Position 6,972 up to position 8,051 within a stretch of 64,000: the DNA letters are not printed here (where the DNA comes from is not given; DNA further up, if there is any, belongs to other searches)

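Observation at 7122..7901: Single-HKD Nuc/PLD-fold protein with a two-helix transmembrane hairpin inserted into the catalytic domain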

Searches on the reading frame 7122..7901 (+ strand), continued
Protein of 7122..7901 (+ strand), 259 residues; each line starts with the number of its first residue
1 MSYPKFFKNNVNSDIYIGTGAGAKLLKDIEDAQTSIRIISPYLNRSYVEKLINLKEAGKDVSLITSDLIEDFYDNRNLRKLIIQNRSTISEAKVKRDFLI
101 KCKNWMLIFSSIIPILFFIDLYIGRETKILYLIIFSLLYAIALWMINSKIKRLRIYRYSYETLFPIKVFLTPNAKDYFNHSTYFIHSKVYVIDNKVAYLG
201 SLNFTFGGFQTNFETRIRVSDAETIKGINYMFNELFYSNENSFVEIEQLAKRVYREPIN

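Call 22: search_protein_families(library=pfam, proteins=[L017:5219-6244:+, L050:6293-7894:+, L015:3879-4436:+, L019:2177-2626:-, L029:991-1830:-, L029:1851-2780:-, L010:10125-11141:-, L006:10973-11356:-, L061:11483-12256:-, L051:7663-8001:+], max_evalue=0.001)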
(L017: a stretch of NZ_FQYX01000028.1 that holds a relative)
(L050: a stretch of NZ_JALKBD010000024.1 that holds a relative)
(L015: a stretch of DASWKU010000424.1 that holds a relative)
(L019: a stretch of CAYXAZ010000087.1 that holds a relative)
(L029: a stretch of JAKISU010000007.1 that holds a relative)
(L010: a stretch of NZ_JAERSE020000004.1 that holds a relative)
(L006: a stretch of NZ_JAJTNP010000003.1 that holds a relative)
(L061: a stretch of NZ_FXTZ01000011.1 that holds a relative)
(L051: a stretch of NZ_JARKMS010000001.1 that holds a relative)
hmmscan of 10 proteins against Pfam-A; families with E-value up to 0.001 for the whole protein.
L017:5219-6244:+ (341 aa): 1 family
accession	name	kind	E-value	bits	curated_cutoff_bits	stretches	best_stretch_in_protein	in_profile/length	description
PF18976.5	DUF5712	-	5.1e-110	368.1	25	1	2-337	1-286/289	Family of unknown function (DUF5712)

L050:6293-7894:+ (533 aa): 3 families
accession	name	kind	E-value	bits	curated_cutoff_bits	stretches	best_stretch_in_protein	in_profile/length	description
PF10412.15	TrwB_AAD_bind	-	3.2e-17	62.9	20.5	1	208-477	103-369/387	Type IV secretion-system coupling protein DNA-binding domain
PF02534.20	T4SS-DNA_transf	-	8.8e-12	45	20.1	1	107-445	46-394/468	Type IV secretory system Conjugative DNA transfer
PF12696.13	TraG-D_C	-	1.7e-10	41.3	22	1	360-429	5-75/126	TraM recognition site of TraD and TraG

L015:3879-4436:+ (185 aa): 0 families

L019:2177-2626:- (149 aa): 1 family
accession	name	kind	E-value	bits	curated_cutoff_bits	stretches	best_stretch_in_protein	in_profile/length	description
PF04002.20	RadC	-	2.3e-34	118.4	22.1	1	25-148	2-121/121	RadC-like JAB domain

L029:991-1830:- (279 aa): 1 family
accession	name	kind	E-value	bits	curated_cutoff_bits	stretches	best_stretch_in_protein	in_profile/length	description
PF13595.11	DUF4138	-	6.8e-26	91.6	31.1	1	28-277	1-233/245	Domain of unknown function (DUF4138)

L029:1851-2780:- (309 aa): 1 family
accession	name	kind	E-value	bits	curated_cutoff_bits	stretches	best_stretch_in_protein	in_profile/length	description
PF12508.14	Transposon_TraM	-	3.6e-37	128.6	25.1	1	175-306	1-145/145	Conjugative transposon, TraM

L010:10125-11141:- (338 aa): 14 families
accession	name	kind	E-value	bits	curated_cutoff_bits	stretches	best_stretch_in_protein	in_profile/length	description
PF20434.5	BD-FAE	-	2.7e-61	207.3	26.8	1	66-295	1-215/215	BD-FAE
PF07859.19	Abhydrolase_3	-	9e-19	68.5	25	1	82-314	1-208/210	alpha/beta hydrolase fold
PF00326.27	Peptidase_S9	-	1.2e-16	61.3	22.6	1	245-335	120-208/213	Prolyl oligopeptidase family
PF00135.34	COesterase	-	2e-15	57.2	27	1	52-175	80-201/515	Carboxylesterase family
PF01738.24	DLH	-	7.5e-07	29.4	21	1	268-320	142-194/217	Dienelactone hydrolase family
PF02129.25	Peptidase_S15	-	1.1e-06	29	23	1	66-180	7-118/262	X-Pro dipeptidyl-peptidase (S15 family)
PF03583.20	LIP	-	1e-05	25.5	23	0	269-313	215-258/286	Secretory lipase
PF12146.15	Hydrolase_4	-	1.1e-05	25.3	27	1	269-313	191-233/239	Serine aminopeptidase, S33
PF03959.19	FSH1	-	2.1e-05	24.8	21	1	231-304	130-191/211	Serine hydrolase (FSH1)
PF10340.15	Say1_Mug180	-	0.00029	20.3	21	1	4-170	46-208/374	Steryl acetyl hydrolase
PF00756.26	Esterase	-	0.00035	20.9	22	0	153-191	109-149/251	Putative esterase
PF00561.26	Abhydrolase_1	-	0.00044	20.4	25.8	0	210-312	175-238/245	alpha/beta hydrolase fold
PF02230.22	Abhydrolase_2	-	0.00071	19.9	23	0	264-313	151-200/217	Phospholipase/Carboxylesterase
PF20408.4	Abhydrolase_11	-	0.00079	19.7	27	0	268-320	126-173/193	Alpha/beta hydrolase domain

L006:10973-11356:- (127 aa): 1 family
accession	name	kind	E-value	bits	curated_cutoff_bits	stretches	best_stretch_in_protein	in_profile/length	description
PF11236.13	DUF3037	-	2.5e-39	134.6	22.6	1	9-126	1-118/118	Protein of unknown function (DUF3037)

L061:11483-12256:- (257 aa): 1 family
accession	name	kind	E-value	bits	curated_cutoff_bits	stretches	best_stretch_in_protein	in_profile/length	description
PF20613.4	HipA_2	-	3.4e-17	62.9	27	1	15-228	7-217/240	HipA-like kinase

L051:7663-8001:+ (112 aa): 1 family
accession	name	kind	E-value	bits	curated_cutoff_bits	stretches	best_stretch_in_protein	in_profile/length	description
PF04219.17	DUF413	-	2.7e-07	30.9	25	1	26-84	20-78/90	Protein of unknown function, DUF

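Call 23: fold_search(model_id=the predicted structure, library=pdb)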
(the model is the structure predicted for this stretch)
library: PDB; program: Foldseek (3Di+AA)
matches with E <= 10: 318; with E <= 0.001: 109
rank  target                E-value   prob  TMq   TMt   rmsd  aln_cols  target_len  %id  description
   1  6ehi_D                3.1e-09  1.00  0.44  0.68  12.4       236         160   16  NucT from Helicobacter pylori (released 2018-01-17)
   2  6ehi_A                7.7e-09  1.00  0.44  0.68  15.4       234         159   14  NucT from Helicobacter pylori (released 2018-01-17)
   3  6ehi_B                1.9e-08  1.00  0.44  0.69  12.4       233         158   16  NucT from Helicobacter pylori (released 2018-01-17)
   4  1byr                  8.2e-08  1.00  0.41  0.65  14.6       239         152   14  CRYSTAL STRUCTURE OF A PHOSPHOLIPASE D FAMILY MEMBER, NUC FROM SALMONELLA TYPHIMURIUM (released 1999-10-19)
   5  3hsi_C                1.5e-07  1.00  0.43  0.26  17.4       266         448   14  Crystal structure of phosphatidylserine synthase Haemophilus influenzae Rd KW20 (released 2009-06-30)
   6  3hsi_A                2.6e-07  1.00  0.41  0.25  17.3       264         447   14  Crystal structure of phosphatidylserine synthase Haemophilus influenzae Rd KW20 (released 2009-06-30)
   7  7e0m_A                4.2e-07  1.00  0.44  0.30  14.6       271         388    9  Crystal structure of phospholipase D (released 2021-12-22)
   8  8yr5_D                7.2e-07  1.00  0.37  0.23  20.2       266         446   14  Crystal structure of E. coli phosphatidylserine synthase in apo state (released 2024-11-20)
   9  8yr5_A                9.2e-07  1.00  0.41  0.26  19.1       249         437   14  Crystal structure of E. coli phosphatidylserine synthase in apo state (released 2024-11-20)
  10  8yr5_H                9.2e-07  1.00  0.37  0.23  20.1       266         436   14  Crystal structure of E. coli phosphatidylserine synthase in apo state (released 2024-11-20)
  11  8yr5_B                9.2e-07  1.00  0.37  0.23  20.2       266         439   14  Crystal structure of E. coli phosphatidylserine synthase in apo state (released 2024-11-20)
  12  8yr5_C                9.8e-07  1.00  0.37  0.23  20.2       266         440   14  Crystal structure of E. coli phosphatidylserine synthase in apo state (released 2024-11-20)
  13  8yr5_I                9.8e-07  1.00  0.37  0.23  20.2       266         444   14  Crystal structure of E. coli phosphatidylserine synthase in apo state (released 2024-11-20)
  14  8yr5_J                1.0e-06  1.00  0.41  0.26  19.1       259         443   14  Crystal structure of E. coli phosphatidylserine synthase in apo state (released 2024-11-20)
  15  8yr6                  1.0e-06  1.00  0.40  0.25  19.7       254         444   14  Crystal structure of E. coli phosphatidylserine synthase complexed with 16:0/16:0 CDP-DG (released 2024-11-20)
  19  7e0m_B                1.5e-06  1.00  0.44  0.31  14.6       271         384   10  Crystal structure of phospholipase D (released 2021-12-22)
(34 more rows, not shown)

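Call 25: search_protein_representatives(alignment_id=A1)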
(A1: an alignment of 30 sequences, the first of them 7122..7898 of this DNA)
Query: 30 sequences, 255 profile positions. Proteins with E-value up to 0.001 (for the whole library): 10333; up to 1e-10: 1206; up to 1e-30: 249. The best 150 are listed.
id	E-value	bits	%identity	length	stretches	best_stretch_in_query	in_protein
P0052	2.5e-103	361.4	-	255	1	2-255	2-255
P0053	2.3e-95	335.4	-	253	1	3-254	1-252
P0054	6.5e-94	330.6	-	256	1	2-254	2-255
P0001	2.3e-91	322.2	-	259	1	2-255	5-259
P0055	2.1e-88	312.5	-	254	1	4-255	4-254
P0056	8.1e-86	304.1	-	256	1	7-255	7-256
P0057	3.8e-83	295.3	-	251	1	3-255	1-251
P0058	9.3e-83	294.1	-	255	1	2-255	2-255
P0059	2.3e-81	289.5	-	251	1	3-255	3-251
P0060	8.2e-80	284.4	-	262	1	3-255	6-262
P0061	1.7e-79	283.3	-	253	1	14-255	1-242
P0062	2.1e-79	283.0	-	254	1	3-255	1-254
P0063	4.1e-79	282.1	-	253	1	3-255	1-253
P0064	2.8e-78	279.4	-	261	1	2-255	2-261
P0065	1.3e-77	277.2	-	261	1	3-254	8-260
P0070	5.1e-73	262.1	-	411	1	2-255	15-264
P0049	6.0e-71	255.4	-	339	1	3-255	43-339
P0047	1.3e-69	251.0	-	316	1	3-254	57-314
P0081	3.3e-66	239.8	-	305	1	5-255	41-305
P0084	1.5e-65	237.7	-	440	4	180-249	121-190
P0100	2.3e-61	224.0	-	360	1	11-255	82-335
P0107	3.4e-59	216.9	-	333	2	101-254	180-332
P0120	9.9e-58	212.0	-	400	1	3-255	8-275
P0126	1.5e-56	208.2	-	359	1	5-233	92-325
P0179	2.5e-49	184.5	-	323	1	16-255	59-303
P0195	5.7e-45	170.2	-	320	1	4-253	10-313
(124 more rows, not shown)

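Call 26: search_dna_similar(query=window:7122-7898:+, collection=plasmids, mode=protein, max_evalue=0.00001, max_rows=25)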
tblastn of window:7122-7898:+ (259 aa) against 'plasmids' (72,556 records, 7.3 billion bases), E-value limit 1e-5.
No match.

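Call 27: search_dna_similar(query=window:7122-7898:+, collection=phages, mode=protein, max_evalue=0.00001, max_rows=25)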
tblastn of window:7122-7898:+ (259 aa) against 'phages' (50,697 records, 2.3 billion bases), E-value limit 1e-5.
No match.

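Call 28: find_encoding_contigs(protein=P0003, flank=8000, max_places=3)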
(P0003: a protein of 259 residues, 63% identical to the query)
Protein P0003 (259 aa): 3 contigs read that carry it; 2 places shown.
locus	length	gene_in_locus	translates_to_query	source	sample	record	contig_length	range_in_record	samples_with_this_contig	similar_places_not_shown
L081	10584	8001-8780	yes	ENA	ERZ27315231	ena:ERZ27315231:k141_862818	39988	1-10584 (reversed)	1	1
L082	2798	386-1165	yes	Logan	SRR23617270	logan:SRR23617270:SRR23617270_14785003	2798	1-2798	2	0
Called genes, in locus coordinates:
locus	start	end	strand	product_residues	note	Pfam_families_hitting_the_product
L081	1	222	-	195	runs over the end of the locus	PF18306:LDcluster4, PF03641:Lysine_decarbox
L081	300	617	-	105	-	PF00085:Thioredoxin, PF13098:Thioredoxin_2, PF13905:Thioredoxin_8 (faint)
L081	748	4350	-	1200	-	PF02811:PHP, PF07733:DNA_pol3_alpha, PF17657:DNA_pol3_finger, PF14579:HHH_6, PF01336:tRNA_anti-codon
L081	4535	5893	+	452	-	PF01225:Mur_ligase, PF08245:Mur_ligase_M, PF02875:Mur_ligase_C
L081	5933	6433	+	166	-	-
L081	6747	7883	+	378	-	PF17293:Arm-DNA-bind_5, PF13102:Phage_int_SAM_5, PF00589:Phage_integrase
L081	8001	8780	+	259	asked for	PF13091:PLDc_2, PF00614:PLDc (weak)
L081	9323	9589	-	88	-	-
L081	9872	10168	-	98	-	-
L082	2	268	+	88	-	?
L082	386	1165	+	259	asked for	PF13091:PLDc_2, PF00614:PLDc (weak)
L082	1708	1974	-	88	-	-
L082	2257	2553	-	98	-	-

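Call 29: find_encoding_contigs(protein=P0004, flank=8000, max_places=3)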
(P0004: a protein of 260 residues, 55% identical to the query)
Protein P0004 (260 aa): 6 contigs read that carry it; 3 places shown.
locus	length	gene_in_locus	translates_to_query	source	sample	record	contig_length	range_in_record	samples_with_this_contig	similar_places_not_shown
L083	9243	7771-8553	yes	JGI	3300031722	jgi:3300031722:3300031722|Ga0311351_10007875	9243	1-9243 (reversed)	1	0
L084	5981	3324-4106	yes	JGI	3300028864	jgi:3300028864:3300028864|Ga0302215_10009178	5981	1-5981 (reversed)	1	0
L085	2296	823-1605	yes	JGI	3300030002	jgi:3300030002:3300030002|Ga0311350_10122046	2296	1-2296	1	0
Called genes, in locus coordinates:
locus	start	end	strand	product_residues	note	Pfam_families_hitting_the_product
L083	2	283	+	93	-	?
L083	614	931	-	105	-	-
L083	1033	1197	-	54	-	-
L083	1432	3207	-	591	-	-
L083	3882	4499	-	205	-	-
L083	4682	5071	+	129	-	-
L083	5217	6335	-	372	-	PF12833:HTH_18, PF00165:HTH_AraC (weak)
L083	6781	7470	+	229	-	-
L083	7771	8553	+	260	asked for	PF13091:PLDc_2, PF00614:PLDc (weak)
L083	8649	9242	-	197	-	?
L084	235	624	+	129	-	-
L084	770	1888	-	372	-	PF12833:HTH_18, PF00165:HTH_AraC (weak)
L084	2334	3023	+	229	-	-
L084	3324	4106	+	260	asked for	PF13091:PLDc_2, PF00614:PLDc (weak)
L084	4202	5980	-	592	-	?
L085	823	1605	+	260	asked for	PF13091:PLDc_2, PF00614:PLDc (weak)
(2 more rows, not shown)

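Call 30: find_encoding_contigs(protein=P0001, flank=10000, max_places=2)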
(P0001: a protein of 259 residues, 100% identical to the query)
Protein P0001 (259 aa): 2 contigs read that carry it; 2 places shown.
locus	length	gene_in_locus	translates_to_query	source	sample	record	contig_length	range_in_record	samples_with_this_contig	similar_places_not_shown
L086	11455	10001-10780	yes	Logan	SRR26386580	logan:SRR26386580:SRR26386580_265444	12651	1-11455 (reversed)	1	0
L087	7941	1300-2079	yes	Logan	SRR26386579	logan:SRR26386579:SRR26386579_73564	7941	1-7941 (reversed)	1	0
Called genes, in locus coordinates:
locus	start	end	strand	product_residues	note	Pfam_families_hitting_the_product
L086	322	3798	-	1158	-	PF00873:ACR_tran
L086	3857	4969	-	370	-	PF25919:BSH_CusB (faint), PF25917:BSH_RND, PF25973:BSH_CzcB, PF25984:BSH_YknX (faint), PF25893:HH_CzcB, PF25954:Beta-barrel_RND_2 (weak), PF25967:RND-MFP_C, PF25989:YknX_C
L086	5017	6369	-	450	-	PF02321:OEP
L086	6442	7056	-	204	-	PF00440:TetR_N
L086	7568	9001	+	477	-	PF01336:tRNA_anti-codon, PF00152:tRNA-synt_2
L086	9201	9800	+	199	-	PF13698:DUF4156 (faint), PF00829:Ribosomal_L21p (faint)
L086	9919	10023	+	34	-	-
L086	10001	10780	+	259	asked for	PF09565:RE_NgoFVII (faint), PF13091:PLDc_2, PF00614:PLDc (weak)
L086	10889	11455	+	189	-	?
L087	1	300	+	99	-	?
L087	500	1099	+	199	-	PF13698:DUF4156 (faint), PF00829:Ribosomal_L21p (faint)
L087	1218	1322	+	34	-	-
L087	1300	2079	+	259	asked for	PF09565:RE_NgoFVII (faint), PF13091:PLDc_2, PF00614:PLDc (weak)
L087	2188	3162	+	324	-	PF00107:ADH_zinc_N, PF13602:ADH_zinc_N_2 (weak)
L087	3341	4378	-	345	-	PF11751:PorP_SprF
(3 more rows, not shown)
